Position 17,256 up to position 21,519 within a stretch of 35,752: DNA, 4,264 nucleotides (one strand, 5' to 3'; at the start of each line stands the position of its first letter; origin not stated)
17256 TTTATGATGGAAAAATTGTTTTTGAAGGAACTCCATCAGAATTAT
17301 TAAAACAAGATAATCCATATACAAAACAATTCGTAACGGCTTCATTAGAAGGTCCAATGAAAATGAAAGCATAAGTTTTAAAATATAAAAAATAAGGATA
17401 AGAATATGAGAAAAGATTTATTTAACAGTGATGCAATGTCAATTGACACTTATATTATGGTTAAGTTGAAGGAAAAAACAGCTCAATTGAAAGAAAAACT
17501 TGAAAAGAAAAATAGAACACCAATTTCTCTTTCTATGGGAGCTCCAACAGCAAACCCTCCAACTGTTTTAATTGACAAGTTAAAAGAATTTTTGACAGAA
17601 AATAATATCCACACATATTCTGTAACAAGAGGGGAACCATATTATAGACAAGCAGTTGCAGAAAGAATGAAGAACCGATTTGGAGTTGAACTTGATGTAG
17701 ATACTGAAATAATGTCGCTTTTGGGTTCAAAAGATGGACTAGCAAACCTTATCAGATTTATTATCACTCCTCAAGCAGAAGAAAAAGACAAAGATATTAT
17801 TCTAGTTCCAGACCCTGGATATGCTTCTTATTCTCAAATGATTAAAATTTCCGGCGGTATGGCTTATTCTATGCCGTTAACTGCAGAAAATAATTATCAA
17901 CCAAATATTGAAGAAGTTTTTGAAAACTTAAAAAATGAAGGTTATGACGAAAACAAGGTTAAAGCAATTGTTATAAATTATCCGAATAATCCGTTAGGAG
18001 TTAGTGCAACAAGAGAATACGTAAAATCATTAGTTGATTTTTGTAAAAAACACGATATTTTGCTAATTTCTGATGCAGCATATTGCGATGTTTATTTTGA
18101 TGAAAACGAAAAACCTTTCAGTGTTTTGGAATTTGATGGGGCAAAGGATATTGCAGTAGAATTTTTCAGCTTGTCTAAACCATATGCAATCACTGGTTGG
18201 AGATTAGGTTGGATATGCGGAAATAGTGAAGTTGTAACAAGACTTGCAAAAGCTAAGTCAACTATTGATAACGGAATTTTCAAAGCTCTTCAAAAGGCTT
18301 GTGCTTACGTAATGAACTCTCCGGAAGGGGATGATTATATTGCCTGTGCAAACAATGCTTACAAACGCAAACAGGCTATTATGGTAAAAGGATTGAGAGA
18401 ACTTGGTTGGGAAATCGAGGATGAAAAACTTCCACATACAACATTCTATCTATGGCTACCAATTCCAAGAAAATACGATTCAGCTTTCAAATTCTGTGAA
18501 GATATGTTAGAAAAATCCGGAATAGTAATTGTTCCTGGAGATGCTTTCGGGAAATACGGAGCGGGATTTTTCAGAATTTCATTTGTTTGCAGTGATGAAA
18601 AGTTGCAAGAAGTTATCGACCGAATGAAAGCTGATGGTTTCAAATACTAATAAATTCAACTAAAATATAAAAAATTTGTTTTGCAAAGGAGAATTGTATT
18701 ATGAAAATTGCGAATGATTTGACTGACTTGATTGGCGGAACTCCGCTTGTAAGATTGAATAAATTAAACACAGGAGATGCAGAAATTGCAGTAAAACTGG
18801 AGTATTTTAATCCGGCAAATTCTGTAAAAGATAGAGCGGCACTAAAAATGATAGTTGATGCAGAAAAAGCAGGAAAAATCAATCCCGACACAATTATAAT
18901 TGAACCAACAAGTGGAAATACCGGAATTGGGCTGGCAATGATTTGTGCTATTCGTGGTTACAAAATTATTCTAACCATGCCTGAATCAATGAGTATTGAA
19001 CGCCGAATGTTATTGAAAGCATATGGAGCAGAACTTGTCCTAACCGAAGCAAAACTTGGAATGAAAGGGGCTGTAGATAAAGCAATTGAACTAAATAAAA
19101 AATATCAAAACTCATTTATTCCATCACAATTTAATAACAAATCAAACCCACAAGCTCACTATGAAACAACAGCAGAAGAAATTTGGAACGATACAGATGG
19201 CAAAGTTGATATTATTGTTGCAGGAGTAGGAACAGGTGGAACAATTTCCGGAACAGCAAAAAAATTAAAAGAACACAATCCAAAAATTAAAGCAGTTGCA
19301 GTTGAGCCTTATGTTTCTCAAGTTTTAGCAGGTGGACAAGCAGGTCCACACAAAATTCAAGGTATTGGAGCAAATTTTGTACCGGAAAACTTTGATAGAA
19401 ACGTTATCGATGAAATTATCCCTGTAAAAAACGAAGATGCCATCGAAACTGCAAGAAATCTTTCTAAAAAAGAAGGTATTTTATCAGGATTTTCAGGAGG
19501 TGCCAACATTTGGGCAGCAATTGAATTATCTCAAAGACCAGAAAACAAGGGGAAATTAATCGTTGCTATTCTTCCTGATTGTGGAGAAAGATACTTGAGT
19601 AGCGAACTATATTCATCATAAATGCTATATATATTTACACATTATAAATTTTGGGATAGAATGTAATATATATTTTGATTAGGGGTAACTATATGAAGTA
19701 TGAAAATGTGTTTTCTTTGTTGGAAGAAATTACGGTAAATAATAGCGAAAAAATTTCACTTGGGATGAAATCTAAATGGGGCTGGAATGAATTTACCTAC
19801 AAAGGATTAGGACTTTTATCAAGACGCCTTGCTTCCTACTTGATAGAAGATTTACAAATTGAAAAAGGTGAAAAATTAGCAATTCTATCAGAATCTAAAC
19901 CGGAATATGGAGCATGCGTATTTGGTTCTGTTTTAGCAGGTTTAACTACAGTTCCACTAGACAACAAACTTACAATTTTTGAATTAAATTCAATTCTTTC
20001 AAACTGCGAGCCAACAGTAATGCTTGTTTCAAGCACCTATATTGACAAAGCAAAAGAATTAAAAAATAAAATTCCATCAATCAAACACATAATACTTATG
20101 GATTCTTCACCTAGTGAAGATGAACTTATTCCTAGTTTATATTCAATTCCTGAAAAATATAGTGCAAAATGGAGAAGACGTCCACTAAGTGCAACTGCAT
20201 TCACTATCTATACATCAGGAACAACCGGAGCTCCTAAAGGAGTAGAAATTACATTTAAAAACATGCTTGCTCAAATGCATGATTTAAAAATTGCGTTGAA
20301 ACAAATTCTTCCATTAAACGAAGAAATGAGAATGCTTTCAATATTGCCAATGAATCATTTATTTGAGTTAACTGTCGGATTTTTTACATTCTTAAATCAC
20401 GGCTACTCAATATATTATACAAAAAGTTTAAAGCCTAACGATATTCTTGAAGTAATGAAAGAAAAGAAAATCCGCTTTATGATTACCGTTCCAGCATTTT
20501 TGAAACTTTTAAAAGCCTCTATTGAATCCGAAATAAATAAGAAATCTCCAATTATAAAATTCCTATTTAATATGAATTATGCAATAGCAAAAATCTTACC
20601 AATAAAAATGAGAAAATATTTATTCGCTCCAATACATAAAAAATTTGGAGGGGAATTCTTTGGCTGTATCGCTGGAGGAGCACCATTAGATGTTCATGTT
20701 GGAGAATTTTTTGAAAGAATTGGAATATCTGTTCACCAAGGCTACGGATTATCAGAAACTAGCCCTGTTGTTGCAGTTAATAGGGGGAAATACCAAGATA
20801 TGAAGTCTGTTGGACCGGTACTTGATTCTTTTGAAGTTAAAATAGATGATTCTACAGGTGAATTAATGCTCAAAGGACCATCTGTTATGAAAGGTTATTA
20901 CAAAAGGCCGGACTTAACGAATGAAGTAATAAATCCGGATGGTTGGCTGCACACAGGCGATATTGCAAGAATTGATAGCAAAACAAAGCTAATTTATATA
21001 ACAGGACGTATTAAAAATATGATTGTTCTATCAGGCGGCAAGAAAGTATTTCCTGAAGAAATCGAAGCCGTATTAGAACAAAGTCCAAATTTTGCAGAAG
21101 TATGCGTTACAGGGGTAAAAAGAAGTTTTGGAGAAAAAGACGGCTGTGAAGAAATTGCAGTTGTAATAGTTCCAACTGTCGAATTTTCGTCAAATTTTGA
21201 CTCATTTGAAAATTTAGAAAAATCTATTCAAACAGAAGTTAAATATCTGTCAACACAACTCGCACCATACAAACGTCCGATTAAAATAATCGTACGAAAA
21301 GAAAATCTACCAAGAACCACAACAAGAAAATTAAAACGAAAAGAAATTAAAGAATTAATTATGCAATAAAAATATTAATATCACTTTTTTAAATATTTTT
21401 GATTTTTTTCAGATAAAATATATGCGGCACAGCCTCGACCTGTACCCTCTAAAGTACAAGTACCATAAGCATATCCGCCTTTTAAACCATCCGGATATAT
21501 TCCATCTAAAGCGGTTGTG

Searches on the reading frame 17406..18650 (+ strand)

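Call 46: search_protein_families(library=ncbifam, max_evalue=0.00001, proteins=[window:17406-18650:+])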
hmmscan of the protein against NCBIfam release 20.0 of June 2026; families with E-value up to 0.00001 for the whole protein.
window:17406-18650:+ (414 aa): 67 families (the best 25 are shown)
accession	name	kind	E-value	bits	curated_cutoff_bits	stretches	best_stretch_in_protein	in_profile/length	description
NF006756.0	PRK09276.1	subfamily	2.1e-111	372.6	507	1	13-409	11-384/387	LL-diaminopimelate aminotransferase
TIGR03540.1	DapC_direct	equivalog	8.1e-110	367.3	593.25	1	15-408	11-381/383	LL-diaminopimelate aminotransferase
NF005815.0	PRK07681.1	equivalog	1.5e-95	320.6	545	1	23-411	19-386/399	LL-diaminopimelate aminotransferase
NF006604.0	PRK09148.1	equivalog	7.5e-87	291.9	648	1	23-404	17-382/406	LL-diaminopimelate aminotransferase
NF004611.0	PRK05942.1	equivalog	8.1e-86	288.4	628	1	14-414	16-393/394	aspartate aminotransferase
NF005977.0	PRK08068.1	subfamily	2.2e-85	287.3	494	1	30-408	22-384/391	transaminase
NF005613.0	PRK07366.1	equivalog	8.7e-81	271.9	486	1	27-408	20-385/391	LL-diaminopimelate aminotransferase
NF006387.0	PRK08636.1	equivalog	9.1e-79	265.3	675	1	26-403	22-390/403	LL-diaminopimelate aminotransferase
NF006033.0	PRK08175.1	equivalog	8.7e-78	262.1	647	1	24-408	23-391/407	alanine transaminase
NF004937.0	PRK06290.1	equivalog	1.3e-71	241.5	585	1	22-399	29-390/410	LL-diaminopimelate aminotransferase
NF041364.1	GntC_guanitoxin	equivalog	5e-70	236.2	415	1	40-408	1-354/356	guanitoxin biosynthesis PLP-dependent (S)-gamma-hydroxy-L-arginine cyclodehydratase GntC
NF041091.1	asp_aminotase_Arch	equivalog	2.3e-58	197.9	550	1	27-408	17-372/376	aspartate aminotransferase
TIGR03537.1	DapC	equivalog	2.4e-58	197.8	453.6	1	44-406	7-346/350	succinyldiaminopimelate transaminase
NF006229.0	PRK08361.1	equivalog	5.7e-55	186.9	624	1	20-408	17-385/391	aspartate aminotransferase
NF005588.0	PRK07309.1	equivalog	1.3e-54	185.6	576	1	40-408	33-383/391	pyridoxal phosphate-dependent aminotransferase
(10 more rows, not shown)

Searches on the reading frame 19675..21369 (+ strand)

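Call 46: search_protein_families(library=ncbifam, max_evalue=0.00001, proteins=[window:19675-21369:+])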
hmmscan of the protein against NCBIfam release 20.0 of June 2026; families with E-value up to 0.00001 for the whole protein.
window:19675-21369:+ (564 aa): 101 families (the best 25 are shown)
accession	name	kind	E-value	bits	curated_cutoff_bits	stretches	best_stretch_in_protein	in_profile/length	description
NF004837.0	PRK06187.1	subfamily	1.7e-80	270.8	476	2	332-562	292-522/531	long-chain-fatty-acid--CoA ligase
NF005307.0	PRK06839.1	equivalog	1.1e-60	205.8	748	2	333-560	271-491/496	o-succinylbenzoate--CoA ligase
NF002966.0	PRK03640.1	equivalog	1.8e-55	188.4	556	2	311-562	238-480/483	o-succinylbenzoate--CoA ligase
TIGR01923.1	menE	equivalog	2.8e-55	187.9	330.15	2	334-557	232-441/442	o-succinylbenzoate--CoA ligase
NF006523.0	PRK08974.1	equivalog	1e-54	185.7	884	3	332-560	331-551/561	long-chain-fatty-acid--CoA ligase FadD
NF005702.0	PRK07514.1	subfamily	1.4e-54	185.3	558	2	331-559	275-497/506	malonyl-CoA synthase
NF005801.1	PRK07656.1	equivalog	2e-54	185.1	657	2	353-555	308-496/500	FadD3 family acyl-CoA ligase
NF006442.0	PRK08751.1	equivalog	1.3e-53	182.3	1023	3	333-560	336-556/560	long-chain fatty acid--CoA ligase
NF004114.0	PRK05605.1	equivalog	3e-51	174.4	766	2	332-563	344-570/575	long-chain-fatty-acid--CoA ligase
NF004229.0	PRK05677.1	subfamily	5.1e-51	173.8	879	2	332-560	332-553/563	long-chain-fatty-acid--CoA ligase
NF052269.1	Staph_lig_FadD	equivalog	7.6e-51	173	650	2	331-562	270-493/499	long-chain-fatty-acid--CoA ligase FadD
NF038343.1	ligase_FadD11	exception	2e-48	165.2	950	2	328-485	329-485/585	fatty acid--CoA ligase FadD11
NF005463.0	PRK07059.1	subfamily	2.9e-47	161.3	869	2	334-560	335-554/557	long-chain-fatty-acid--CoA ligase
NF005858.0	PRK07787.1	subfamily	1.2e-44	152.6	575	1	61-559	42-469/471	acyl-CoA synthetase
NF006182.0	PRK08316.1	subfamily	9.2e-44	149.8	663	2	354-560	316-515/523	fatty acyl-CoA synthetase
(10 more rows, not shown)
